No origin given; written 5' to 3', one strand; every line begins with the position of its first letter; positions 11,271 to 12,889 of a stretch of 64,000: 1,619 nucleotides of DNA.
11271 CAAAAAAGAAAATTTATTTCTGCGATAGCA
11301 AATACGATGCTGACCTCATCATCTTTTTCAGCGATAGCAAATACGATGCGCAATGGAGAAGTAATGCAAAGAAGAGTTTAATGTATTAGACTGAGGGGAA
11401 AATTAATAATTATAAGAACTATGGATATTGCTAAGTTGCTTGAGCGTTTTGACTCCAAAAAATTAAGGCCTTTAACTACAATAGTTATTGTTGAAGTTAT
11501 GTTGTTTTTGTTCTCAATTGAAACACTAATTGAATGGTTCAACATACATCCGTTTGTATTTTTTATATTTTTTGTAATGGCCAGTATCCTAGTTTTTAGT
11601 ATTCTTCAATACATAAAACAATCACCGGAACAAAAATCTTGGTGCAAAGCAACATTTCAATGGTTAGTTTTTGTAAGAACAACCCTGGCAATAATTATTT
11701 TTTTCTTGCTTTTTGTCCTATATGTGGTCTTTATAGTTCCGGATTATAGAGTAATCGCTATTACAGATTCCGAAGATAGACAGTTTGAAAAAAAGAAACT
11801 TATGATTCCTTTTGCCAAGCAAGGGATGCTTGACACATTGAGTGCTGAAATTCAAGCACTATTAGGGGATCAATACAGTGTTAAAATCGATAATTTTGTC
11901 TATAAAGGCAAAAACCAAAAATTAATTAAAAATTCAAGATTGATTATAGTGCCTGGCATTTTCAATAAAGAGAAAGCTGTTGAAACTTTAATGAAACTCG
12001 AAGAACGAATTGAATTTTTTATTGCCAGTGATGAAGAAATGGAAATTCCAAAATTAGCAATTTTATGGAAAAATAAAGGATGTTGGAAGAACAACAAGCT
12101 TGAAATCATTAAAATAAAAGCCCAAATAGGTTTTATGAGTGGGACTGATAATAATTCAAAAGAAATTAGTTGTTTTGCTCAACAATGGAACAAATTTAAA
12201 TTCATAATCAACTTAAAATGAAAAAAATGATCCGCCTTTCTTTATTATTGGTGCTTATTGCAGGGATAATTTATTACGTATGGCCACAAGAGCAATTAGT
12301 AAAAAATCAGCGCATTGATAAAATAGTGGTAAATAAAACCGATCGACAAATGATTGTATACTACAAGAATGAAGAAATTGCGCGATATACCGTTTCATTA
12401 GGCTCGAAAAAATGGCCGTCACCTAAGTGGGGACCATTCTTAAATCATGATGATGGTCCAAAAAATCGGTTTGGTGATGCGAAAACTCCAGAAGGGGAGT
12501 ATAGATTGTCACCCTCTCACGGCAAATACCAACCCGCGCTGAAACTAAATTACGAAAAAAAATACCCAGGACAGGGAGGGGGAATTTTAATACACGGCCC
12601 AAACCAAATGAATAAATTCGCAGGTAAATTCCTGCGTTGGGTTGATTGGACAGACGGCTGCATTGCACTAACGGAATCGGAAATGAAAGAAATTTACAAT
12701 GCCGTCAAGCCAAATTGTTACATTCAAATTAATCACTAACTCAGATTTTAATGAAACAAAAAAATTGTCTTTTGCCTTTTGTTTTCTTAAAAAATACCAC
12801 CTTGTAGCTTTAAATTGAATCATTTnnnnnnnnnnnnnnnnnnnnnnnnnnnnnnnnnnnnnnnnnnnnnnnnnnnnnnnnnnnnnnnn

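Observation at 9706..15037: tRNA-flanked block of nine uncharacterised envelope genes between argS/arginase and ftsK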

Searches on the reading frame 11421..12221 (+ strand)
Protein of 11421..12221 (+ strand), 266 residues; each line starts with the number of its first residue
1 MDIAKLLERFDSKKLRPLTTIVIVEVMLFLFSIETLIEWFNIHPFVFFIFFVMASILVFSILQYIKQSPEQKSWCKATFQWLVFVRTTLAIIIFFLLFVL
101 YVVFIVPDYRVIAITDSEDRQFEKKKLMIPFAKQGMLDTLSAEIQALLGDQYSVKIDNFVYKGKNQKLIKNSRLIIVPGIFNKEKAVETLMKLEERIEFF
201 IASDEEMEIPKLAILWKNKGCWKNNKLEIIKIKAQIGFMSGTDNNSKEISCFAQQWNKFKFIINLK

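Call 5: search_protein_families(library=pfam, max_evalue=0.1, proteins=[window:11421-12221:+])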
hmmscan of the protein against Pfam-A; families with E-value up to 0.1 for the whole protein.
window:11421-12221:+ (266 aa): 3 families
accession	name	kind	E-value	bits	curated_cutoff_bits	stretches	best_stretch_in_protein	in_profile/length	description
PF13687.11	DUF4153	-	0.031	13.9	27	1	33-111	117-197/373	Domain of unknown function (DUF4153)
PF07509.16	DUF1523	-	0.033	14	23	1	88-133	6-51/176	Protein of unknown function (DUF1523)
PF13858.11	DUF4199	-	0.066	14.1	32.3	1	26-127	11-114/165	Protein of unknown function (DUF4199)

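Call 6: search_protein_families(library=ncbifam, max_evalue=0.1, proteins=[window:11421-12221:+])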
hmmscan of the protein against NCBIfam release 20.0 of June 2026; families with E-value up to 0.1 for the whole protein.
window:11421-12221:+ (266 aa): 0 families

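Call 31: search_protein_families(library=phrogs, max_evalue=0.01, proteins=[window:11421-12221:+])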
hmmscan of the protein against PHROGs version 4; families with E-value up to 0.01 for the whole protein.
window:11421-12221:+ (266 aa): 0 families

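Call 32: search_protein_families(library=padloc, max_evalue=0.01, proteins=[window:11421-12221:+])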
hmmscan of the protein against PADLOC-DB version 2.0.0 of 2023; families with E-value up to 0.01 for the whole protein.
window:11421-12221:+ (266 aa): 0 families

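Call 39: find_homologous_proteins(query=window:11421-12221:+, max_evalue=0.001)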
Query window:11421-12221:+ (266 aa): 49 proteins with E <= 0.001 among 744 candidates.
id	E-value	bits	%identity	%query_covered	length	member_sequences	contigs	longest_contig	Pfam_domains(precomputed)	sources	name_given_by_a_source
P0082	4.8e-162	555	98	100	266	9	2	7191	-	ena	-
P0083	8.1e-137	473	87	99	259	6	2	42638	-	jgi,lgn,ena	jgi:hypothetical protein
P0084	4.1e-127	441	79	100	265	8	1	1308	-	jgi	-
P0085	4.4e-111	389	75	100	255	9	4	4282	-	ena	-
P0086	6.0e-99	349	70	99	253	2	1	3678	-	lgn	-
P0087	7.3e-99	348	70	99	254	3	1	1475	-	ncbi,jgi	jgi:hypothetical protein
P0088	1.1e-98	348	69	99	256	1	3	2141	-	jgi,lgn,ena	-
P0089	1.3e-98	348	70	99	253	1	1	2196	-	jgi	jgi:hypothetical protein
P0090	7.4e-98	345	70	99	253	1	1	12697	-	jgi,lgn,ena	jgi:hypothetical protein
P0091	7.7e-98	345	70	99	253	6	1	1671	-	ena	-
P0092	8.3e-98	345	69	99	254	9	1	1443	-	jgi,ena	jgi:hypothetical protein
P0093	1.4e-97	344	69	99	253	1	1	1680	-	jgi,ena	-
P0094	3.8e-85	304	69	89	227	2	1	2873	-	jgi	jgi:hypothetical protein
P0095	9.9e-81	289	60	99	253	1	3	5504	-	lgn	-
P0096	8.6e-79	283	57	99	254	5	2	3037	-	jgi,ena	jgi:hypothetical protein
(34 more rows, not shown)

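Call 50: predict_structure(alignment_id=A2)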
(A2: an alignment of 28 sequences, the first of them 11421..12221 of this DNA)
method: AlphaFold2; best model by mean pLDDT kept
length: 266 residues; sequences in the alignment: 28
mean_pLDDT: 74.4   pTM: 0.62
mean pLDDT of the five models: 74.4, 73.8, 71.8, 71.0, 70.3
residues with pLDDT >= 90: 25; 70-90: 157; 50-70: 55; < 50: 29
segments of 3 or more residues with pLDDT < 50: 1-20, 29-31, 243-247
pLDDT, mean of each block of 10 residues (from residue 1): 41 45 52 59 74 81 78 83 81 77 70 85 89 91 88 80 67 78 78 88 76 91 86 83 50 71 59
secondary structure, 60 per line:
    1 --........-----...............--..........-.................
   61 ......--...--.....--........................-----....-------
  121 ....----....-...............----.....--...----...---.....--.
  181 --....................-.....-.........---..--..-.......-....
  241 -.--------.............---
elements in order: H3-10 H16-30 H33-42 H44-66 H74-78 H81-104 E110-113 H121-124 H129-132 H134-148 E153-157 E160-162 E167-169 E173-177 H183-202 H204-208 H210-218 H229-235 E237-240 H251-263

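Call 54: fold_search(model_id=the predicted structure, library=pdb)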
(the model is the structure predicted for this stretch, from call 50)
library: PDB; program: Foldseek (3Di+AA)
matches with E <= 10: 301; with E <= 0.001: 0
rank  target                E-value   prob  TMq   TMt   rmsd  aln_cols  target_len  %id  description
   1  5m3c_A                2.2e-01  0.38  0.18  0.12   6.5        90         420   17  Structure of the hybrid domain (GGDEF-EAL) of PA0575 from Pseudomonas aeruginosa PAO1 at 2.8 Ang. with GTP and Ca2+ bo (released 2017-12-20)
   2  5m3c_B                5.6e-01  0.23  0.16  0.12   6.9        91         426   18  Structure of the hybrid domain (GGDEF-EAL) of PA0575 from Pseudomonas aeruginosa PAO1 at 2.8 Ang. with GTP and Ca2+ bo (released 2017-12-20)
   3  9m0p_LJ               7.7e-01  0.21  0.17  0.24   7.4        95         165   12  Cryo-EM structure of human 80S ribosome in complex with montanine (released 2026-01-14)
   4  9znf_AD               8.2e-01  0.18  0.15  0.23   7.2        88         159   15  Cryo-EM structure of the Methanosarcina acetivorans 70S ribosome in complex with SriA and SriB (released 2026-01-28)
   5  6rbg_A                9.1e-01  0.10  0.17  0.16  13.5       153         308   14  full-length bacterial polysaccharide co-polymerase (released 2020-11-18)
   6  3j7o_J                9.6e-01  0.12  0.14  0.19   7.4        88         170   14  Structure of the mammalian 60S ribosomal subunit (released 2014-09-03)
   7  8qhu_D                9.6e-01  0.12  0.15  0.21   7.8        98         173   12  CRYO-EM STRUCTURE OF LEISHMANIA MAJOR 80S RIBOSOME : LM32Cs1C1 snoRNA overexpression (released 2025-02-12)
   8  6z1p_Bg               9.6e-01  0.06  0.10  0.17  10.3       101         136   15  Structure of the mitochondrial ribosome from Tetrahymena thermophila (released 2020-06-24)
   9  8apz_B                9.6e-01  0.03  0.13  0.10  21.6       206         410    9  Crystal structure of wild-type L-N-Carbamoylase from Sinorhizobium meliloti (released 2022-11-16)
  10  7qiw_M                1.1e+00  0.13  0.15  0.22   7.4        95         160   14  Specific features and methylation sites of a plant ribosome. 60S ribosomal subunit. (released 2022-07-13)
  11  8y0w_LJ               1.1e+00  0.12  0.15  0.20   7.9        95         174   13  dormant ribosome with eIF5A, eEF2 and SERBP1 (released 2024-02-07)
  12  8rxh_LD               1.2e+00  0.12  0.15  0.20   7.8        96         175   14  CRYO-EM STRUCTURE OF LEISHMANIA MAJOR 80S RIBOSOME WITH A/P/E-site tRNA AND mRNA : PARENTAL STRAIN (released 2024-05-15)
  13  8ova_BL               1.2e+00  0.10  0.14  0.20   8.4        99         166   11  CRYO-EM STRUCTURE OF TRYPANOSOMA BRUCEI PROCYCLIC FORM 80S RIBOSOME : PARENTAL STRAIN (released 2023-11-29)
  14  9v1i_lM               1.2e+00  0.10  0.15  0.20   9.3       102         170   16  Cryo- EM structure of ribosomal large subunit (LSU) from Entamoeba histolytica at 2.8 angstrom resolution (released 2025-10-08)
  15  5t7v_SE               1.2e+00  0.08  0.15  0.29   8.7       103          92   14  Methicillin Resistant, Linezolid resistant Staphylococcus aureus 70S ribosome (delta S145 uL3) (released 2017-05-31)
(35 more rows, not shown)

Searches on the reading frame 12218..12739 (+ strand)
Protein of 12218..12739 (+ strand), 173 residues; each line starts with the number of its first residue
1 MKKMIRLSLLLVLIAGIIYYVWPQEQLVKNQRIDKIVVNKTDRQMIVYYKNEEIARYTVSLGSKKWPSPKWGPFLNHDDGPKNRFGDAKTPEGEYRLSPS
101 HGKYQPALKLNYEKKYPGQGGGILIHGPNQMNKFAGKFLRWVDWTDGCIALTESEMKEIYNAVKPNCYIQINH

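Call 5: search_protein_families(library=pfam, max_evalue=0.1, proteins=[window:12218-12739:+])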
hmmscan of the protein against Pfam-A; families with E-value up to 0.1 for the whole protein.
window:12218-12739:+ (173 aa): 1 family
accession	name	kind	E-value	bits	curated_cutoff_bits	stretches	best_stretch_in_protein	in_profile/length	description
PF03734.19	YkuD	-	3.7e-19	70.2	23.4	1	35-166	3-141/146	L,D-transpeptidase catalytic domain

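Call 6: search_protein_families(library=ncbifam, max_evalue=0.1, proteins=[window:12218-12739:+])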
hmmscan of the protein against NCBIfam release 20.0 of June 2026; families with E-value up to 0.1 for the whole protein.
window:12218-12739:+ (173 aa): 1 family
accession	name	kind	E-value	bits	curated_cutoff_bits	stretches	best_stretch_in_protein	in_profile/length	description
NF040599.1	LdtF_DpaA_YafK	equivalog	0.00032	19.9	365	1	80-164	80-158/242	peptidoglycan meso-diaminopimelic acid protein amidase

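Call 31: search_protein_families(library=phrogs, max_evalue=0.01, proteins=[window:12218-12739:+])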
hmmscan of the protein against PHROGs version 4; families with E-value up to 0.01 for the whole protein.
window:12218-12739:+ (173 aa): 0 families

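Call 32: search_protein_families(library=padloc, max_evalue=0.01, proteins=[window:12218-12739:+])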
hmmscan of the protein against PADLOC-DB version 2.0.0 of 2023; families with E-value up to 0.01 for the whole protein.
window:12218-12739:+ (173 aa): 0 families

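Call 67: search_solved_structures(query=window:12218-12739:+, max_evalue=0.01, show_alignments=1)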
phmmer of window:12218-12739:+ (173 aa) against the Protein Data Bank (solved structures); distinct sequences matched with E-value up to 0.01: 0.
